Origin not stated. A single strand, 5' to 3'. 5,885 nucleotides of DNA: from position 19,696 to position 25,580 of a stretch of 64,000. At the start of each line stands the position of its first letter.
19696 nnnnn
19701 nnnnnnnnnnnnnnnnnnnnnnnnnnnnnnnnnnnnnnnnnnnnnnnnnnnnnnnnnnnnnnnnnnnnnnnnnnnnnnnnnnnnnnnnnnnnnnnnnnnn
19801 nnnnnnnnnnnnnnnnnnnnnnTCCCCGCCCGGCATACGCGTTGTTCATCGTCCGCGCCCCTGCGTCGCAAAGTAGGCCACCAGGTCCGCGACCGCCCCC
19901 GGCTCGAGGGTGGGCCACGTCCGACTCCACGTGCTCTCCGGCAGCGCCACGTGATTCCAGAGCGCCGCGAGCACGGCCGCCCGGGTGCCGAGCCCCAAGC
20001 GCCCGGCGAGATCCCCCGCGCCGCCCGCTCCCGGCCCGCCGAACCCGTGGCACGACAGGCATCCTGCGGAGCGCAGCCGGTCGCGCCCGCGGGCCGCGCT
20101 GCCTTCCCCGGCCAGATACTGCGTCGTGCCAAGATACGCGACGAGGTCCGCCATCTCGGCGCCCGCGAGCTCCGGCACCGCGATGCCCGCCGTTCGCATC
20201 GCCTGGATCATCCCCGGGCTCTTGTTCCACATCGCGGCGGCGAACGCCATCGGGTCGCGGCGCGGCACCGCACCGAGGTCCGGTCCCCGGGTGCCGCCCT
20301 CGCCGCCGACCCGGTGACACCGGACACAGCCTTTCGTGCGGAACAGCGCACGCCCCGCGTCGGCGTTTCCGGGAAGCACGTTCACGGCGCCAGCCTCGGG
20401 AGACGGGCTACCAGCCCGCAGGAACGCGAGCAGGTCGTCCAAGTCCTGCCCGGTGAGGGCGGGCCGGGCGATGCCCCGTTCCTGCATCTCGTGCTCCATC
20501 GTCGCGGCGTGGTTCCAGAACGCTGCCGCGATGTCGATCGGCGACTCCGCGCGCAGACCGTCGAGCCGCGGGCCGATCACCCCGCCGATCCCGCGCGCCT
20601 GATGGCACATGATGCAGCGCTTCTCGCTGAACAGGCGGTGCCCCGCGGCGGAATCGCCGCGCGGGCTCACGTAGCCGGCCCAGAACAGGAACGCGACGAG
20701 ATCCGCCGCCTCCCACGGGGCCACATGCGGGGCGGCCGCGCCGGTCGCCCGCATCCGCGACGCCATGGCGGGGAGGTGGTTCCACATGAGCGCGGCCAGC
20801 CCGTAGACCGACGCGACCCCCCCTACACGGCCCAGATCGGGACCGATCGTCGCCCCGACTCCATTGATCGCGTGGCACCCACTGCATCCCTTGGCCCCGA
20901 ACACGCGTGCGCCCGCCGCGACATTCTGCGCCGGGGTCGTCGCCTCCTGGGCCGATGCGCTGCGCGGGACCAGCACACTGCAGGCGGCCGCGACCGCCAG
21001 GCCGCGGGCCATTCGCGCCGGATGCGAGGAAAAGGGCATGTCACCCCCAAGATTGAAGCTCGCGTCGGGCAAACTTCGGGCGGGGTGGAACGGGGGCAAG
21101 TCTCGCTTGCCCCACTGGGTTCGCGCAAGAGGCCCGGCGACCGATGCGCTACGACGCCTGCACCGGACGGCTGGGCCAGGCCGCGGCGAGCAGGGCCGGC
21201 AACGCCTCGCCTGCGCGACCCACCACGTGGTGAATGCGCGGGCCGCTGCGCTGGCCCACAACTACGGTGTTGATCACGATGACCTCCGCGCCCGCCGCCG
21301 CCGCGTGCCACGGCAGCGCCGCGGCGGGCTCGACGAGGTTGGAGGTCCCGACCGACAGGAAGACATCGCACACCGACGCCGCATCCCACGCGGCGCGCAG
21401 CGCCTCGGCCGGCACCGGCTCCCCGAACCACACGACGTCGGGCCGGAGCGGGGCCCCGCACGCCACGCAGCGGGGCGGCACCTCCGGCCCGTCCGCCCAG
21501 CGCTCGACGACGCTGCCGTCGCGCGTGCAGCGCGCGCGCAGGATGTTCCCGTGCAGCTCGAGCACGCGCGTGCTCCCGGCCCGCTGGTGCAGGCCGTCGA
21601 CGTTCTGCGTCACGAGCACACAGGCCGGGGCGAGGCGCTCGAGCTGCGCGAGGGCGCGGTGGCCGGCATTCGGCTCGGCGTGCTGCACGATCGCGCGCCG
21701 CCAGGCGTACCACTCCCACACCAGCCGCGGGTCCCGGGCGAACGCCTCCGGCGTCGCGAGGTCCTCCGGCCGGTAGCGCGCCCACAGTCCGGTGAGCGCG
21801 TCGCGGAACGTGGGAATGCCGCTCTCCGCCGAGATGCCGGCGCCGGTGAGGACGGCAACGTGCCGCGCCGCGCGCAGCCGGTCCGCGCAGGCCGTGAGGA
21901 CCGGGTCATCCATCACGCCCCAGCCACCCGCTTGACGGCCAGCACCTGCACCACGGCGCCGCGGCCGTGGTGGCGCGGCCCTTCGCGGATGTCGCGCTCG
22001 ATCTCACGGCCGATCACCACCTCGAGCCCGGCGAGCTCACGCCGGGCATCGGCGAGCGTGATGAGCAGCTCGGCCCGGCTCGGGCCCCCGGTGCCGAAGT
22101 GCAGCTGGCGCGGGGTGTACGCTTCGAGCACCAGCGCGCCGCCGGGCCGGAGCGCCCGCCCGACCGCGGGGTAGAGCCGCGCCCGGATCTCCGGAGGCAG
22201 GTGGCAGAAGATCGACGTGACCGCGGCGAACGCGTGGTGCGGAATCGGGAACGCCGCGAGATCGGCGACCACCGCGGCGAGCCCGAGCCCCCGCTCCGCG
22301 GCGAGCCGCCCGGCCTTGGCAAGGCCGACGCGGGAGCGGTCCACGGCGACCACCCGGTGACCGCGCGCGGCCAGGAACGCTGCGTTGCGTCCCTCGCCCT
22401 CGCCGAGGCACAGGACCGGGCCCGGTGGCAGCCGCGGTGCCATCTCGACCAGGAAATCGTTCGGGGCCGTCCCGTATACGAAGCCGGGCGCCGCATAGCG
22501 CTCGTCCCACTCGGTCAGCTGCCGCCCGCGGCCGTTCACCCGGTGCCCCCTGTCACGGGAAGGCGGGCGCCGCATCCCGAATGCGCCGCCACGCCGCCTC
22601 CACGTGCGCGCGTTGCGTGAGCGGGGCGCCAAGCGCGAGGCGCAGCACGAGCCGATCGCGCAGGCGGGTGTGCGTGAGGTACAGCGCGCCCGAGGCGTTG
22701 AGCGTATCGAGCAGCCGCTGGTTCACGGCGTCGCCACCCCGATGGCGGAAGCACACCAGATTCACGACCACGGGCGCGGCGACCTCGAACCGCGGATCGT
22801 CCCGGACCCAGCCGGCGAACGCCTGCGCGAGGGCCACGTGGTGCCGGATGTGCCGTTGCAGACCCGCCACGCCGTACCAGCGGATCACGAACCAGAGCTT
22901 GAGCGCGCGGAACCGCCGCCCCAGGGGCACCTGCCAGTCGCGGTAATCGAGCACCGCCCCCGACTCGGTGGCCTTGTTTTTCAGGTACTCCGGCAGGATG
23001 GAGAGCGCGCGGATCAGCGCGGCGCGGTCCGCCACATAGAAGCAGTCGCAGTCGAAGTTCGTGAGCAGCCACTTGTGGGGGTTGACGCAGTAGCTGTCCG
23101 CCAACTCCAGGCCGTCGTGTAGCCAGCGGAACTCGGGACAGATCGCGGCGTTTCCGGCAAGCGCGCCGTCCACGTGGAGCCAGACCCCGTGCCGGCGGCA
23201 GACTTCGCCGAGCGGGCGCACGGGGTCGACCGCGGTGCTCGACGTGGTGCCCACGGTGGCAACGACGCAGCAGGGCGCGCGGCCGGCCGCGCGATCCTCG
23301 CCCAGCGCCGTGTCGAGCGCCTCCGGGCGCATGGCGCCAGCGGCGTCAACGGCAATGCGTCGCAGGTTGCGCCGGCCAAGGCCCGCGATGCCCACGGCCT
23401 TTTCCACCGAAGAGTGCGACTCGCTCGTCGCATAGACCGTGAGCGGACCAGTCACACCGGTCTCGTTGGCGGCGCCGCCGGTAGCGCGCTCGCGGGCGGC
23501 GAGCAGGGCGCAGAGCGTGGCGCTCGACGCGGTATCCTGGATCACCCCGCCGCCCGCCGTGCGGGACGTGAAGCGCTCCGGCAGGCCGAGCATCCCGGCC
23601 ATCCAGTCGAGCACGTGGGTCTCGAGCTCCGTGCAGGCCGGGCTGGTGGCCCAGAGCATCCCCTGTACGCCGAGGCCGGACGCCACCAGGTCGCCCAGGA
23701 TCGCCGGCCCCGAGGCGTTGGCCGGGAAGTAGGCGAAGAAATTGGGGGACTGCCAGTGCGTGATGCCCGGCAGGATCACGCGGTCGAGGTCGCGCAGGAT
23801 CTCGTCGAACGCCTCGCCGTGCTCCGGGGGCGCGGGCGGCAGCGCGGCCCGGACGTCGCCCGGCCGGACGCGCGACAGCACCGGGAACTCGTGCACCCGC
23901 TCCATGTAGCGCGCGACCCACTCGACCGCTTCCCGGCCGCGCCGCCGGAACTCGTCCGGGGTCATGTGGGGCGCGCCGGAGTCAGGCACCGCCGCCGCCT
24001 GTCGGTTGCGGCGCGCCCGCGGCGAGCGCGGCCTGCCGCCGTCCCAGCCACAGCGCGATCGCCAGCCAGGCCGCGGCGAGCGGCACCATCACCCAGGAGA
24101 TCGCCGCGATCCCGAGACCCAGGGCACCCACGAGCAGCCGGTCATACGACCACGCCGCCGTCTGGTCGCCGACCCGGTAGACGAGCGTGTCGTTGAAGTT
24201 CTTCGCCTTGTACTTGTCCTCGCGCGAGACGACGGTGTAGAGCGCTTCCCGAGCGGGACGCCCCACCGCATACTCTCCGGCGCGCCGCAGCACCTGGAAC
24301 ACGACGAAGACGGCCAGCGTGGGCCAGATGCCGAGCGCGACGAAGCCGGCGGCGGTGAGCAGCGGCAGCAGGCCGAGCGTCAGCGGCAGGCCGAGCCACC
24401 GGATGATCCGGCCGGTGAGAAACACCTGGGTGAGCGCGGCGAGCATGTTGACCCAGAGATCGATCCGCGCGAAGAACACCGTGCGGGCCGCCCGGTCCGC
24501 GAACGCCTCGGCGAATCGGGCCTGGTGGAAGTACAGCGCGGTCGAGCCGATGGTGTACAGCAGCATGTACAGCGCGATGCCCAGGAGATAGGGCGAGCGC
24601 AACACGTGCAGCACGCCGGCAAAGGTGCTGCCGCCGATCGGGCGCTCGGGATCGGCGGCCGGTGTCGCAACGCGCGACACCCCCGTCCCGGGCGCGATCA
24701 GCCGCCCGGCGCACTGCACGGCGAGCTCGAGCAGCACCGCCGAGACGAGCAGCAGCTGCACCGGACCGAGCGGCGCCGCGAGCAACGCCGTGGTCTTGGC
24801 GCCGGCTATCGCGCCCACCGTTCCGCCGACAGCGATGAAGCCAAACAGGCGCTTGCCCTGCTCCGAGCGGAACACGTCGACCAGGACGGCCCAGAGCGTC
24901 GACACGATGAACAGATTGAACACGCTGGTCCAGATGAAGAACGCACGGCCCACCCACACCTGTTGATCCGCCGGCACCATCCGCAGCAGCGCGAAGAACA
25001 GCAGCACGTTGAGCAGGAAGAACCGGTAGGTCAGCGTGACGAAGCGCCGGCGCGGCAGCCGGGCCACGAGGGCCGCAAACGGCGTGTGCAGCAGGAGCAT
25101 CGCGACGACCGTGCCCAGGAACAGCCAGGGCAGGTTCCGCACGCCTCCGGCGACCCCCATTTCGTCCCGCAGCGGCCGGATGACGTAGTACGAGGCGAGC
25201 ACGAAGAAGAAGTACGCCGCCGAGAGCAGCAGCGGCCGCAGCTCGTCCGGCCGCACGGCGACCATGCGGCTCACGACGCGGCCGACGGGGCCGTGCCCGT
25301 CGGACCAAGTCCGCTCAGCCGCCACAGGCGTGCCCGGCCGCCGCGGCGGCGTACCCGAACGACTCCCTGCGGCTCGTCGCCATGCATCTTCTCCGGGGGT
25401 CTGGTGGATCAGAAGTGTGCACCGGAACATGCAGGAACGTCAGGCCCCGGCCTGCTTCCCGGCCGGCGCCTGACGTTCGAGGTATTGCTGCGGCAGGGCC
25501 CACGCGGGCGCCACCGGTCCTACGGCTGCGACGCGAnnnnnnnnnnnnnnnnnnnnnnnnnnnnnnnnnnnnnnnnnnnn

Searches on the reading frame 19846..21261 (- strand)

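Call 30: search_protein_families(library=pfam, proteins=[window:19846-21261:-], max_evalue=0.00001)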
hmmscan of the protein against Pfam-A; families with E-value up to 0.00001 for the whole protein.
window:19846-21261:- (471 aa): 2 families
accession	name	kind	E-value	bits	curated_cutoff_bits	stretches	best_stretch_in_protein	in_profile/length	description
PF00034.26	Cytochrom_C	-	3.8e-33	115.1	21.3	2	301-380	2-89/90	Cytochrome c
PF13442.11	Cytochrome_CBB3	-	1.3e-17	64.3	27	0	205-281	4-68/68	Cytochrome C oxidase, cbb3-type, subunit III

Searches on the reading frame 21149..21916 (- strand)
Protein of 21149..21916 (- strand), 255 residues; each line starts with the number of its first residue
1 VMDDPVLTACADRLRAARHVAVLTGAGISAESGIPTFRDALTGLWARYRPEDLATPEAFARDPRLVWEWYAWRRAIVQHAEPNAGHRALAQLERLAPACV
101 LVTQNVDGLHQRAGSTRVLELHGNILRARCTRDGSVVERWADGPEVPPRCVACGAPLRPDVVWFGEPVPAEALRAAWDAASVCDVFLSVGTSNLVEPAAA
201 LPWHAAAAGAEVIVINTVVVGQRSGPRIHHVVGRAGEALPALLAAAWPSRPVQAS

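Call 30: search_protein_families(library=pfam, proteins=[window:21149-21916:-], max_evalue=0.00001)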
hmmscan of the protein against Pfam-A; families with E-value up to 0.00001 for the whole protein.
window:21149-21916:- (255 aa): 1 family
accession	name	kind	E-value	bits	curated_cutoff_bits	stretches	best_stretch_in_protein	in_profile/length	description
PF02146.23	SIR2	-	1.3e-52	178.8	24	1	25-197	1-180/180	Sir2 family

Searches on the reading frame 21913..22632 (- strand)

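Call 30: search_protein_families(library=pfam, proteins=[window:21913-22632:-], max_evalue=0.00001)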
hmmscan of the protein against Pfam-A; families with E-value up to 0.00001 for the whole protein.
window:21913-22632:- (239 aa): 3 families
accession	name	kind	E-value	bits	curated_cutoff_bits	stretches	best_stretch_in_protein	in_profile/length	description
PF13649.12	Methyltransf_25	-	2.5e-15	57.4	27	1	73-165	1-97/97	Methyltransferase domain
PF08241.18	Methyltransf_11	-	6.3e-11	43.2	21.2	1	74-169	1-95/95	Methyltransferase domain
PF03848.20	TehB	-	3.5e-06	27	20.4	1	63-166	24-129/193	Tellurite resistance protein TehB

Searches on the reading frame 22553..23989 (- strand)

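Call 30: search_protein_families(library=pfam, proteins=[window:22553-23989:-], max_evalue=0.00001)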
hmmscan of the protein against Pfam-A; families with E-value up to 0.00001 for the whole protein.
window:22553-23989:- (478 aa): 2 families
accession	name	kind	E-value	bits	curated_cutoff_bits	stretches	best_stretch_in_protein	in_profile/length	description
PF00282.25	Pyridoxal_deC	-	2.1e-113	379.3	27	1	43-416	1-374/375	Pyridoxal-dependent decarboxylase conserved domain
PF01212.27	Beta_elim_lyase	-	3.1e-07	30.4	27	1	172-313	57-206/288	Beta-eliminating lyase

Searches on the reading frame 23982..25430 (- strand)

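Call 30: search_protein_families(library=pfam, proteins=[window:23982-25430:-], max_evalue=0.00001)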
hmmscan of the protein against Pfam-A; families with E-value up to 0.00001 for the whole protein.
window:23982-25430:- (482 aa): 1 family
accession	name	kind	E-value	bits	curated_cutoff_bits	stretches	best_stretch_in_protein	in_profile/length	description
PF07690.21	MFS_1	-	2.9e-07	30.2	33.4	1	52-211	198-347/347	Major Facilitator Superfamily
